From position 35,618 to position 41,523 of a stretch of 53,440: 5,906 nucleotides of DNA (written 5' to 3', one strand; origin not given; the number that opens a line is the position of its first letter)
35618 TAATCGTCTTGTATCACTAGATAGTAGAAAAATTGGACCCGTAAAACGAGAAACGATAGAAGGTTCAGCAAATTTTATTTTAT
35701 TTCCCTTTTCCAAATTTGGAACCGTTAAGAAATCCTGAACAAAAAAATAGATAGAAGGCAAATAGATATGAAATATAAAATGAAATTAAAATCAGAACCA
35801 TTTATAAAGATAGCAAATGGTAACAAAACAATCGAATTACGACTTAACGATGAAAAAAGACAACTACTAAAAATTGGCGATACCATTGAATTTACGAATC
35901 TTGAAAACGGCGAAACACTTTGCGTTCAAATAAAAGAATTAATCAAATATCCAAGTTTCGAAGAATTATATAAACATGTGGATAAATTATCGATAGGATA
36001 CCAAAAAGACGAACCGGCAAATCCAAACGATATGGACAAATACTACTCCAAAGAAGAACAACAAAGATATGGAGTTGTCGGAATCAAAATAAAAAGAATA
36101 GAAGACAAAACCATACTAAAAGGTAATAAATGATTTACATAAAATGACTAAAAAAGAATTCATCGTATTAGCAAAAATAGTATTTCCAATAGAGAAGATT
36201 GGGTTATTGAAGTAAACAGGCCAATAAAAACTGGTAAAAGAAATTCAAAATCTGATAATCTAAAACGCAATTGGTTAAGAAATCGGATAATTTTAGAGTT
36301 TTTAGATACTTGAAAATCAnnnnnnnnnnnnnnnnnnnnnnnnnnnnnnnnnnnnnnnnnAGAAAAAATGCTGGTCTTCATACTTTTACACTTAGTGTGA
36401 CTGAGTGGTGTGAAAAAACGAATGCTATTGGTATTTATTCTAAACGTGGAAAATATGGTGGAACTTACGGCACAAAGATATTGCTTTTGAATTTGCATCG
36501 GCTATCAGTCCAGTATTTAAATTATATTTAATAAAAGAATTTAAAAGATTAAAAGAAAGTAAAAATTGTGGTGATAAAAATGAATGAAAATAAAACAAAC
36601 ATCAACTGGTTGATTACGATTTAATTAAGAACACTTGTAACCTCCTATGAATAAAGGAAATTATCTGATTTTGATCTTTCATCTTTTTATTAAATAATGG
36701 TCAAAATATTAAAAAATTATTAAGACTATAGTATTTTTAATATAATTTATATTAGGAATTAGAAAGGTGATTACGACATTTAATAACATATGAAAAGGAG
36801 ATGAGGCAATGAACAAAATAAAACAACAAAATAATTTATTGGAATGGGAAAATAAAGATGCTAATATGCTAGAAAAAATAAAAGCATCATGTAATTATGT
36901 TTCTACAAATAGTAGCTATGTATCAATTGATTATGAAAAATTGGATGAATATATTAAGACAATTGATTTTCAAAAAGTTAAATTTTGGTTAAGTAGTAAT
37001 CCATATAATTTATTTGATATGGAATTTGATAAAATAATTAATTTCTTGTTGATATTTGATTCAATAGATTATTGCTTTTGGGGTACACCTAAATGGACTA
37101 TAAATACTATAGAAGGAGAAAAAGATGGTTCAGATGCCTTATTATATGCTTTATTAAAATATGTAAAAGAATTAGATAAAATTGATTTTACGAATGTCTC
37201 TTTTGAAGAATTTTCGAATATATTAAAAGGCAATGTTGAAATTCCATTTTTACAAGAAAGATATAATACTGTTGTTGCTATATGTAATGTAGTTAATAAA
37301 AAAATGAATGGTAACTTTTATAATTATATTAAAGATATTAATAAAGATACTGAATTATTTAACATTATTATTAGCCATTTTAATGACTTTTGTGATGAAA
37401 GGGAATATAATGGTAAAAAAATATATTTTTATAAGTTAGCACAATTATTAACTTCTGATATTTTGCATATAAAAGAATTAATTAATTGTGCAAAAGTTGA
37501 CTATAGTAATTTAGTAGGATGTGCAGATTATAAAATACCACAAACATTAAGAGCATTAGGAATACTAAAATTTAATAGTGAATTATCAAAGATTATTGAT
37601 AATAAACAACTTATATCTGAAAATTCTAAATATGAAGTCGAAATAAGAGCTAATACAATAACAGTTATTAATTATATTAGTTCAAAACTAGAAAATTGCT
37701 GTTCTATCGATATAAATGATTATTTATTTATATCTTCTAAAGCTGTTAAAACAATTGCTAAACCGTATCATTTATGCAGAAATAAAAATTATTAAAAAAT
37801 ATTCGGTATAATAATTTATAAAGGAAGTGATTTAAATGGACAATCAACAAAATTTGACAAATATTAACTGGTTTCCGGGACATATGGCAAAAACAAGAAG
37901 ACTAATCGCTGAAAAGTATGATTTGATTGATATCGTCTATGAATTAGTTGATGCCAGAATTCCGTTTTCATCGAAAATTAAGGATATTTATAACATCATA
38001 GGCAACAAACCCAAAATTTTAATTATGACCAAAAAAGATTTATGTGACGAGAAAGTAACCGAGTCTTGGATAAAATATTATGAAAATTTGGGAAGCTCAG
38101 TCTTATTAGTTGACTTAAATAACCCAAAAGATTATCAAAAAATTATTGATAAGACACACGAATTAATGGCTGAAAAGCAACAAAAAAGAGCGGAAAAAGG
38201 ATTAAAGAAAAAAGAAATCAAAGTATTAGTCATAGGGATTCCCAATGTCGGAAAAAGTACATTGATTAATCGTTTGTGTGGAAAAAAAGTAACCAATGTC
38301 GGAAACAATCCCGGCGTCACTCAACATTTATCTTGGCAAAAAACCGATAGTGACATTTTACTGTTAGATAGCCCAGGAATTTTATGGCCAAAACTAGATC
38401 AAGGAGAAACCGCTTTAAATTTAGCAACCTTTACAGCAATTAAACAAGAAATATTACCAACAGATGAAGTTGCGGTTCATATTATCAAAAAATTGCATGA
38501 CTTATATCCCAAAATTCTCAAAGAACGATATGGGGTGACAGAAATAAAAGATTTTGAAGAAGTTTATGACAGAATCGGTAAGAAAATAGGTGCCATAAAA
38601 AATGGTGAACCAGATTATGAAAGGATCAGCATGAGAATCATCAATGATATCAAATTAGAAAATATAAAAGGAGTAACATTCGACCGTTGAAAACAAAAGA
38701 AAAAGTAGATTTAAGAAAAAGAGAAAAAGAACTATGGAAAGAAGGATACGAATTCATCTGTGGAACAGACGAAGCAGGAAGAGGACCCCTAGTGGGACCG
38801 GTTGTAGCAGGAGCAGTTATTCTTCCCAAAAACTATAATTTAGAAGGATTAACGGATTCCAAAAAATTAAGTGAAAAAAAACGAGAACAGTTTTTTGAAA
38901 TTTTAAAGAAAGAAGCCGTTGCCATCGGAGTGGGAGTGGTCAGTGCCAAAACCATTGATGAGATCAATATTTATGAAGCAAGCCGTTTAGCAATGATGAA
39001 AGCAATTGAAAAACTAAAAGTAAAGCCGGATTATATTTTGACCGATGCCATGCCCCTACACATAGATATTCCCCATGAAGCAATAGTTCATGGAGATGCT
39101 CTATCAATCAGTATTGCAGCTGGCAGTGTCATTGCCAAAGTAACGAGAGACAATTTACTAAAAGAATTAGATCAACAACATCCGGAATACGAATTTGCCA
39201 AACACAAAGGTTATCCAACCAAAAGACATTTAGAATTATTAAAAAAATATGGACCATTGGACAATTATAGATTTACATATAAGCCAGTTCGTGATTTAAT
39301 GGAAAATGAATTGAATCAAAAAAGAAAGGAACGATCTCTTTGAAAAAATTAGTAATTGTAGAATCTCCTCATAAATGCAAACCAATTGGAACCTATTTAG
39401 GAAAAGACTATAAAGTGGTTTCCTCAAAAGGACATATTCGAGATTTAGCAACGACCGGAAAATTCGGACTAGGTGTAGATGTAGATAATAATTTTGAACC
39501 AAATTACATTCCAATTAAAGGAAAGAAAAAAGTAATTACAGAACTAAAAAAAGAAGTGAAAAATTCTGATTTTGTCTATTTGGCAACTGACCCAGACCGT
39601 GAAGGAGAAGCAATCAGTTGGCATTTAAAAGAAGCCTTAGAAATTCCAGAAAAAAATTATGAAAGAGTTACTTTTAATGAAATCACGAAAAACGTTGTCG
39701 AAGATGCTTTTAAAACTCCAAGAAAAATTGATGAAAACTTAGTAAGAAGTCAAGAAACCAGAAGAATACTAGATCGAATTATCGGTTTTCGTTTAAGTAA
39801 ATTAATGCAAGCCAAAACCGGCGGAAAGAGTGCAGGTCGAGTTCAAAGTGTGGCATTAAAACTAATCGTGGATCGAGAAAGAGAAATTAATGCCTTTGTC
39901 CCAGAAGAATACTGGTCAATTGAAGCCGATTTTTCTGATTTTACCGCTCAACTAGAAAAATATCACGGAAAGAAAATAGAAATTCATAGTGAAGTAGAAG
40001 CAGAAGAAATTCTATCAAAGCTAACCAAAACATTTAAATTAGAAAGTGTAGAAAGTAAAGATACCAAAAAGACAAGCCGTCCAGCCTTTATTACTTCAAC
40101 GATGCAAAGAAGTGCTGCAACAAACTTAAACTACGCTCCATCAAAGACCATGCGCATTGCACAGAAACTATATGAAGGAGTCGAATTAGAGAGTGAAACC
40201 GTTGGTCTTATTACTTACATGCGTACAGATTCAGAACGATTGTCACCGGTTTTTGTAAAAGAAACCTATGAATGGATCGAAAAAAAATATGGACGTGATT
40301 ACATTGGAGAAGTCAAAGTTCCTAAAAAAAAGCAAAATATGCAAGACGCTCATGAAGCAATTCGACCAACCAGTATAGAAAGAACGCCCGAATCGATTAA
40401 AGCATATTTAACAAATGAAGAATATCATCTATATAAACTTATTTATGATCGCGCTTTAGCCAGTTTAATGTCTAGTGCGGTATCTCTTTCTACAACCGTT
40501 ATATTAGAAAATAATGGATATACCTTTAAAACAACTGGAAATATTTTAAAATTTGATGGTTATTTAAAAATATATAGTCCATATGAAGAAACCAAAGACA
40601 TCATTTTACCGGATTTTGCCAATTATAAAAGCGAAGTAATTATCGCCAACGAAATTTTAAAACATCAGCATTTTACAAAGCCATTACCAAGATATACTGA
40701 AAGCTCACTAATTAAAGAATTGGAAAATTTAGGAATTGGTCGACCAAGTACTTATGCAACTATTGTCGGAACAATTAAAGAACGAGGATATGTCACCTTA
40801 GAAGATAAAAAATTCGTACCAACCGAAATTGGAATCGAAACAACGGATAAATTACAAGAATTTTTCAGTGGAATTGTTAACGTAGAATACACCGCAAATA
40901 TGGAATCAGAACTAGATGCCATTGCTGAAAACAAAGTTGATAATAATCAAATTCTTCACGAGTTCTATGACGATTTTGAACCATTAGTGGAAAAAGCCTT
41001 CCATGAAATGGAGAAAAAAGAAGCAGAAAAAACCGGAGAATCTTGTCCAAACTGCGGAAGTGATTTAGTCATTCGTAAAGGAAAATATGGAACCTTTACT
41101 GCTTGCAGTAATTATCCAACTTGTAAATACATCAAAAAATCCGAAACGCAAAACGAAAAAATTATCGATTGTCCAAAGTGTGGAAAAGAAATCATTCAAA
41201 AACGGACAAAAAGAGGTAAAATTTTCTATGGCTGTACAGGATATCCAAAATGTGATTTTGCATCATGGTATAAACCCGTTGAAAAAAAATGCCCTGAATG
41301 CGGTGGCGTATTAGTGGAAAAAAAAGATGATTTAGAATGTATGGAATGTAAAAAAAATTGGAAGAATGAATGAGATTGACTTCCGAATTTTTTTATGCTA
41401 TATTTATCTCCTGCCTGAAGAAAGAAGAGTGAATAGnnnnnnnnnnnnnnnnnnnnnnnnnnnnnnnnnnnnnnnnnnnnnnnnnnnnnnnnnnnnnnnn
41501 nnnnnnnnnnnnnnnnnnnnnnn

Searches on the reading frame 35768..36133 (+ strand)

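Call 37: search_protein_families(library=pfam, proteins=[window:35768-36133:+], max_evalue=0.00001)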
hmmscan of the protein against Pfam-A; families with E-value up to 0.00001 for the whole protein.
window:35768-36133:+ (121 aa): 1 family
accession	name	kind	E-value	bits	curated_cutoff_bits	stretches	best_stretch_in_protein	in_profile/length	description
PF04266.20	ASCH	-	2.3e-08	35.1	21.2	1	5-109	1-100/103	ASCH domain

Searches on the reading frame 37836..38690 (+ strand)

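Call 37: search_protein_families(library=pfam, proteins=[window:37836-38690:+], max_evalue=0.00001)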
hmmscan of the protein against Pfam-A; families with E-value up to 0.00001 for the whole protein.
window:37836-38690:+ (284 aa): 4 families
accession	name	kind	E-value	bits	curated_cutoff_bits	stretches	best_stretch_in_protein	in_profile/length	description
PF01926.29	MMR_HSR1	-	8.2e-18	65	21.9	1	129-218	1-84/113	50S ribosome-binding GTPase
PF02421.24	FeoB_N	-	4.8e-10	39.6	27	1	129-182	2-57/156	Ferrous iron transport protein B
PF03193.22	RsgA_GTPase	-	4e-09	37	30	1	60-182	56-168/174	RsgA GTPase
PF00025.27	Arf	-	1.2e-06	28.6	22.3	0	123-155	10-42/174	ADP-ribosylation factor family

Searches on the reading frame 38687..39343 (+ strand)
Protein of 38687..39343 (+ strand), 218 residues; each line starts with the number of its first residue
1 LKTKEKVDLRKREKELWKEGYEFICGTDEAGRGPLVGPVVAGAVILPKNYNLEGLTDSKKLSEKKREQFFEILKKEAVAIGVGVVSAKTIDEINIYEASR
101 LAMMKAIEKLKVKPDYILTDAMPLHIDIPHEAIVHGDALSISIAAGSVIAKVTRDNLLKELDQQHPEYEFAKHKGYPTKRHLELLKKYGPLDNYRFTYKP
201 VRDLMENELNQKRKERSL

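Call 37: search_protein_families(library=pfam, proteins=[window:38687-39343:+], max_evalue=0.00001)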
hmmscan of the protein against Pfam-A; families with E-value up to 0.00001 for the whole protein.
window:38687-39343:+ (218 aa): 1 family
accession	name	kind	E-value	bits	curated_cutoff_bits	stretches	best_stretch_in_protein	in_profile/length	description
PF01351.25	RNase_HII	-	3.2e-39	135.3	25.8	1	25-193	1-187/199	Ribonuclease HII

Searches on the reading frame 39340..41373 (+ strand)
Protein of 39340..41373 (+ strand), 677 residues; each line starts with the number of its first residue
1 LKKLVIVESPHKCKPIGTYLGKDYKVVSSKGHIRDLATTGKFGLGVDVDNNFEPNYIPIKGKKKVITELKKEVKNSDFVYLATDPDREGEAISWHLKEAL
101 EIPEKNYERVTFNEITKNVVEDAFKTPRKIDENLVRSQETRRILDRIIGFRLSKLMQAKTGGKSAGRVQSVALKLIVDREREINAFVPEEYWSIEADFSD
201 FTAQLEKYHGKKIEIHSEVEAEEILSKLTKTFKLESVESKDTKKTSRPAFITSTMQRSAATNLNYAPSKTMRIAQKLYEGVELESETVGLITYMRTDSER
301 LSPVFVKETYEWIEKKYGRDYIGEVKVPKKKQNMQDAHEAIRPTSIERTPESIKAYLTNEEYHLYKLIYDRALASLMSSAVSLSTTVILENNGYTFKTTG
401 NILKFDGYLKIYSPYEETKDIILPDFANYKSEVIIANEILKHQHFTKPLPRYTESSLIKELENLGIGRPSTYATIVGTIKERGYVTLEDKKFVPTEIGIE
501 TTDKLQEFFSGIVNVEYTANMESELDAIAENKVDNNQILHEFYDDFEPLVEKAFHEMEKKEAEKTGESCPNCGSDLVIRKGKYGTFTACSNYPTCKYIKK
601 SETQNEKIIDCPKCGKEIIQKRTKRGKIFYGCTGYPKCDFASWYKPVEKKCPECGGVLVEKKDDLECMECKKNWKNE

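Call 37: search_protein_families(library=pfam, proteins=[window:39340-41373:+], max_evalue=0.00001)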
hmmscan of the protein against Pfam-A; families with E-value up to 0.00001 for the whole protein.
window:39340-41373:+ (677 aa): 3 families
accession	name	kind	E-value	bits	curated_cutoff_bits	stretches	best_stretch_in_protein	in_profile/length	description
PF01131.25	Topoisom_bac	-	1.8e-117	393.3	35.1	1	129-539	1-410/411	DNA topoisomerase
PF01396.24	Zn_ribbon_Top1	-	3.3e-32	110.4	32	2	566-602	1-37/39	Topoisomerase DNA binding C4 zinc finger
PF01751.28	Toprim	-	6.4e-21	74.8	23.1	1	3-115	1-96/96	Toprim domain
